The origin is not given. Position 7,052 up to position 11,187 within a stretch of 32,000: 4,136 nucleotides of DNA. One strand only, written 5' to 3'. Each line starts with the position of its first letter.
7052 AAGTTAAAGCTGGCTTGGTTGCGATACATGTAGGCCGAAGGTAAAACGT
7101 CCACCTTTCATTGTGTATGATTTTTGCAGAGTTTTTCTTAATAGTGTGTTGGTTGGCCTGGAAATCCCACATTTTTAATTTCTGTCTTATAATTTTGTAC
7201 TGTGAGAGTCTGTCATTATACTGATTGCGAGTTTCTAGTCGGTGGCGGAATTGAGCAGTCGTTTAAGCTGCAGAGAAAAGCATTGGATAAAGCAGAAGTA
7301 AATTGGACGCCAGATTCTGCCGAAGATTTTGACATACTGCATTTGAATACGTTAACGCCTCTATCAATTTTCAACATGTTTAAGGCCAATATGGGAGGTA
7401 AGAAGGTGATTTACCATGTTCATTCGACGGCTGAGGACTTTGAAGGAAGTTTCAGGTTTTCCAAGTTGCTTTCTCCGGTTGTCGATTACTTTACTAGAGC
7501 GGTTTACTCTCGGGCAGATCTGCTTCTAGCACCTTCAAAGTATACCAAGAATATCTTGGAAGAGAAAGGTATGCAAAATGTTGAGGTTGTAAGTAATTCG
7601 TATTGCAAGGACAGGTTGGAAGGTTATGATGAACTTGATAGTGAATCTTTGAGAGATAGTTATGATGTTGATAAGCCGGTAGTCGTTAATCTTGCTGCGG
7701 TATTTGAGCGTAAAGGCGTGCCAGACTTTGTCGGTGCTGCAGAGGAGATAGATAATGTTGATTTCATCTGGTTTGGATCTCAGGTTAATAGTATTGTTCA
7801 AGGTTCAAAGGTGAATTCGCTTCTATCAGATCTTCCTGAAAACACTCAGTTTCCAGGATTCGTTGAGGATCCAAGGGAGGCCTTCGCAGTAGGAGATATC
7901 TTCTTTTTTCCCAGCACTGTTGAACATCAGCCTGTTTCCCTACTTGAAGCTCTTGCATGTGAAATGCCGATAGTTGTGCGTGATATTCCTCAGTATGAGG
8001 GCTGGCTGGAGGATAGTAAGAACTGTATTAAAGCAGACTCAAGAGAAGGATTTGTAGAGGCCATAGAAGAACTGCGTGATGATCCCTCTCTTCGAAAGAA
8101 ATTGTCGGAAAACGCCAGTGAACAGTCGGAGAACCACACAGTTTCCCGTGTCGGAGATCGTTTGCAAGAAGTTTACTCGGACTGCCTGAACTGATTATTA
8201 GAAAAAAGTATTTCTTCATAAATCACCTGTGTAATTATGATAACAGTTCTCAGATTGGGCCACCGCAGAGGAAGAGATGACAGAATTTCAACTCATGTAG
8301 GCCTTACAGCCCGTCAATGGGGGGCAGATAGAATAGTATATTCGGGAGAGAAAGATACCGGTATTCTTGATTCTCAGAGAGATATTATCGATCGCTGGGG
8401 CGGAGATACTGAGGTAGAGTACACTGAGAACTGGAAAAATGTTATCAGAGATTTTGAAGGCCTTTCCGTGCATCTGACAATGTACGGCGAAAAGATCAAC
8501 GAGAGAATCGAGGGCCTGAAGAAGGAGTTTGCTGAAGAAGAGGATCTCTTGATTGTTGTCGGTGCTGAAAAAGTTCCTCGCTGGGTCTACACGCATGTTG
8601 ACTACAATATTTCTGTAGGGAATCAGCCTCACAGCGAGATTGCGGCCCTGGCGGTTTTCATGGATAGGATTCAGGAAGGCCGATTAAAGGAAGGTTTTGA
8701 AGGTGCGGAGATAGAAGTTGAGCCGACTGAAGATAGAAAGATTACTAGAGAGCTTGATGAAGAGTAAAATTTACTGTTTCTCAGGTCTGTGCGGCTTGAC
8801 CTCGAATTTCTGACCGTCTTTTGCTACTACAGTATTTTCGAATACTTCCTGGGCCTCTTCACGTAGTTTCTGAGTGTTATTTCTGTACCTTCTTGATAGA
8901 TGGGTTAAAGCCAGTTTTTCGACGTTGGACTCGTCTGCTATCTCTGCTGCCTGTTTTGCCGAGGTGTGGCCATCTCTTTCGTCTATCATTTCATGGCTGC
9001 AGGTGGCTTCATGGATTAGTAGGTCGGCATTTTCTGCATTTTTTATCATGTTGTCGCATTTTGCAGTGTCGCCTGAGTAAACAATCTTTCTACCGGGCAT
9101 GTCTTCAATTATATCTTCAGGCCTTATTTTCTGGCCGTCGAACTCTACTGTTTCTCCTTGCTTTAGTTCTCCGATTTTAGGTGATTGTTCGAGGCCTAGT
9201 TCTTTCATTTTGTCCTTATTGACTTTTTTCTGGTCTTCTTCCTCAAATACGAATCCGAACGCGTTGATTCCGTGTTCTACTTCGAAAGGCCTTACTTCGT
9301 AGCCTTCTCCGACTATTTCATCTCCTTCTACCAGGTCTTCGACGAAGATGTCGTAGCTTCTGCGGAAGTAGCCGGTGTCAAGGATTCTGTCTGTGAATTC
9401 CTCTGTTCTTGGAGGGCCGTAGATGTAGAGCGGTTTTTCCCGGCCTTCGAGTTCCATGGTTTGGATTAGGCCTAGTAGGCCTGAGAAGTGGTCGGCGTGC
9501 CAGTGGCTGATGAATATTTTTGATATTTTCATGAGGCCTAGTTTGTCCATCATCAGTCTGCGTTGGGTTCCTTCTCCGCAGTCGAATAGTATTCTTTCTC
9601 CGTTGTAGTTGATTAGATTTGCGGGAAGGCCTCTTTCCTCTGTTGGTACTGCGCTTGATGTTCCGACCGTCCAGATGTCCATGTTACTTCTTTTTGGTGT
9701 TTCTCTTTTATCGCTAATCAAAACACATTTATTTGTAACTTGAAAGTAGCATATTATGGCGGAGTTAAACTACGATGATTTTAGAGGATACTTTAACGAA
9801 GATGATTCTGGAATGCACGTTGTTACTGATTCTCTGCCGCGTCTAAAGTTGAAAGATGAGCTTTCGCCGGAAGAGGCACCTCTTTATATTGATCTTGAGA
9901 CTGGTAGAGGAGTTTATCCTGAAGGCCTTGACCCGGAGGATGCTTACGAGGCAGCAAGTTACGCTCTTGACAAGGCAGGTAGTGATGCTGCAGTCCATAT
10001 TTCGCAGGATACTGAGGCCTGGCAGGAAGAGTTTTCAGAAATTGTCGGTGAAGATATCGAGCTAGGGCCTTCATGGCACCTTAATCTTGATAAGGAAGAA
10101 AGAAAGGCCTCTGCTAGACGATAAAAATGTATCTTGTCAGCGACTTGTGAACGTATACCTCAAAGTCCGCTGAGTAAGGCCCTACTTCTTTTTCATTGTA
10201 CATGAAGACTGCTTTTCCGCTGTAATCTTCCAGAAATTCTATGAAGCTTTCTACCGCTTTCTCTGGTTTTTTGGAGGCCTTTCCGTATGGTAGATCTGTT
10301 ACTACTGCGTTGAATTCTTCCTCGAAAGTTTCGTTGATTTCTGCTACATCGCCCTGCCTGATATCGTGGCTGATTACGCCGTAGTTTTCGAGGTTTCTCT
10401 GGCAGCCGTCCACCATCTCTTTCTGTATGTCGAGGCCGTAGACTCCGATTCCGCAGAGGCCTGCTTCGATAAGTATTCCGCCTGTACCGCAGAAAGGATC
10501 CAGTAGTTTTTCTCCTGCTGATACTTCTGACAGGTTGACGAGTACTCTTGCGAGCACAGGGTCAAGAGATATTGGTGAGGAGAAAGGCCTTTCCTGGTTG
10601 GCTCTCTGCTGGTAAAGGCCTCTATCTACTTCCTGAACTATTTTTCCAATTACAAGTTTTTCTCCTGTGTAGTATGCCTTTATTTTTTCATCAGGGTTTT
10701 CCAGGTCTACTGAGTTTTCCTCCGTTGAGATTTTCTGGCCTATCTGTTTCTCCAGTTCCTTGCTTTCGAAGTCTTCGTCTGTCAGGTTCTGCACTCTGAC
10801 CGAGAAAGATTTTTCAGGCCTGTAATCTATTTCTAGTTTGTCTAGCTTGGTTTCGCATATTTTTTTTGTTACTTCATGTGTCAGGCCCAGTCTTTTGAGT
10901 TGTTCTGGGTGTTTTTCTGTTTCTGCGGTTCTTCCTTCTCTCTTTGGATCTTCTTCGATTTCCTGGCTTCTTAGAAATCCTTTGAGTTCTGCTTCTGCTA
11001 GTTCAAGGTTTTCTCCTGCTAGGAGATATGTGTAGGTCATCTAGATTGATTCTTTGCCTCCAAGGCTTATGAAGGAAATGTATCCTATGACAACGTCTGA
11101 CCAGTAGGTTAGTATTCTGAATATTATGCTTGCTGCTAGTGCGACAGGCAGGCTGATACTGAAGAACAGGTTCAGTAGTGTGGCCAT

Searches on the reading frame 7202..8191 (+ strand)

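Call 87: search_protein_families(library=pfam, proteins=[window:7202-8191:+], max_evalue=0.001)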
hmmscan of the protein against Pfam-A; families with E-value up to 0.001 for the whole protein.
window:7202-8191:+ (330 aa): 5 families
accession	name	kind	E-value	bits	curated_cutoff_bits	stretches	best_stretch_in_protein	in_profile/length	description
PF00534.26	Glycos_transf_1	-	2.5e-21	76.4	26.4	1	156-307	13-171/172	Glycosyl transferases group 1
PF13692.12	Glyco_trans_1_4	-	3.2e-18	66.8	27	1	159-294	2-142/142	Glycosyl transferases group 1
PF13439.12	Glyco_transf_4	-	1.5e-11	45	28.5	1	40-132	70-164/170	Glycosyltransferase Family 4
PF13524.12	Glyco_trans_1_2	-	8.3e-08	32.7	25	1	247-317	67-138/144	Glycosyl transferase-like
PF13579.12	Glyco_trans_4_4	-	8.6e-07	29.9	29.7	1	39-132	68-157/158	Glycosyl transferase 4-like domain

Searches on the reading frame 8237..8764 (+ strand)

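Call 87: search_protein_families(library=pfam, proteins=[window:8237-8764:+], max_evalue=0.001)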
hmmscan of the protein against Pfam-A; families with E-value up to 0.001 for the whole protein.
window:8237-8764:+ (176 aa): 1 family
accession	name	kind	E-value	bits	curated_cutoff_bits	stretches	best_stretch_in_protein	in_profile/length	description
PF01994.21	Trm56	-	1.1e-41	142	25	1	54-168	1-116/119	tRNA ribose 2'-O-methyltransferase, aTrm56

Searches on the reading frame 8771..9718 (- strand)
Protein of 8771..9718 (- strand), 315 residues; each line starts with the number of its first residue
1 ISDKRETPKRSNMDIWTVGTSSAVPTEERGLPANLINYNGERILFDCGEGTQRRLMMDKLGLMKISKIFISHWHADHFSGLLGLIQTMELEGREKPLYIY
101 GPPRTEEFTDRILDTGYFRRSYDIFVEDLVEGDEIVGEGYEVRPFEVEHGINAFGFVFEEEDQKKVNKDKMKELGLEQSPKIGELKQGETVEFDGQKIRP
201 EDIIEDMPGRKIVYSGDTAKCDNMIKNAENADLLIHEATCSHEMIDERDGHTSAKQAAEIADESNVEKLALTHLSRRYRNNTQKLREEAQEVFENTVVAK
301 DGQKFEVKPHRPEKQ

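Call 87: search_protein_families(library=pfam, proteins=[window:8771-9718:-], max_evalue=0.001)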
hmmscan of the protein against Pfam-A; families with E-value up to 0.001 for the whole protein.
window:8771-9718:- (315 aa): 4 families
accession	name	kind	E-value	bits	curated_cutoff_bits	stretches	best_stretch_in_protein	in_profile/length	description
PF12706.13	Lactamase_B_2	-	1.4e-20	74.2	27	2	204-273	130-199/200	Beta-lactamase superfamily domain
PF00753.33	Lactamase_B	-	1.4e-12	48.4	22.7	1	35-162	10-141/196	Metallo-beta-lactamase superfamily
PF13691.12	Lactamase_B_4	-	1.1e-07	31.8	27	1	32-75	13-58/63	tRNase Z endonuclease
PF23023.1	Anti-Pycsar_Apyc1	-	0.00023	21.2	50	1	14-81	4-70/250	Anti-Pycsar protein Apyc1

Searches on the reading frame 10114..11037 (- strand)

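Call 88: search_protein_families(library=pfam, proteins=[window:10114-11037:-], max_evalue=0.001)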
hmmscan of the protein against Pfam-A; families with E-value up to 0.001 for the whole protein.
window:10114-11037:- (307 aa): 10 families
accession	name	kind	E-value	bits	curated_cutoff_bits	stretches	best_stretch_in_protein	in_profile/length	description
PF01170.24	UPF0020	-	6.3e-27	95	22.3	1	149-261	3-141/197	RMKL-like, methyltransferase domain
PF13847.12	Methyltransf_31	-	8.8e-10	38.9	27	1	174-270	3-102/145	Methyltransferase domain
PF11599.14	AviRa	-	6.8e-08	32.7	25.7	0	221-260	144-183/232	RRNA methyltransferase AviRa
PF09445.16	Methyltransf_15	-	1.3e-07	31.8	22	1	176-252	2-82/165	RNA cap guanine-N2 methyltransferase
PF13649.12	Methyltransf_25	-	5.1e-07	30.7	27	1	179-265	2-89/97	Methyltransferase domain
PF02384.22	N6_Mtase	-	1.7e-06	28.1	20.4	1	162-259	34-143/311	N-6 DNA Methylase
PF03602.21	Cons_hypoth95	-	2.5e-05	24.5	24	1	173-256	40-128/182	Conserved hypothetical protein 95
PF08241.18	Methyltransf_11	-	0.00021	22.3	21.2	1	180-247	2-66/95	Methyltransferase domain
PF01555.25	N6_N4_Mtase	-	0.00024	21.5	26.7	0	155-210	163-217/221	DNA methylase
PF02926.22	THUMP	-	0.00025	21.8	20.6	1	72-129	19-80/84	THUMP domain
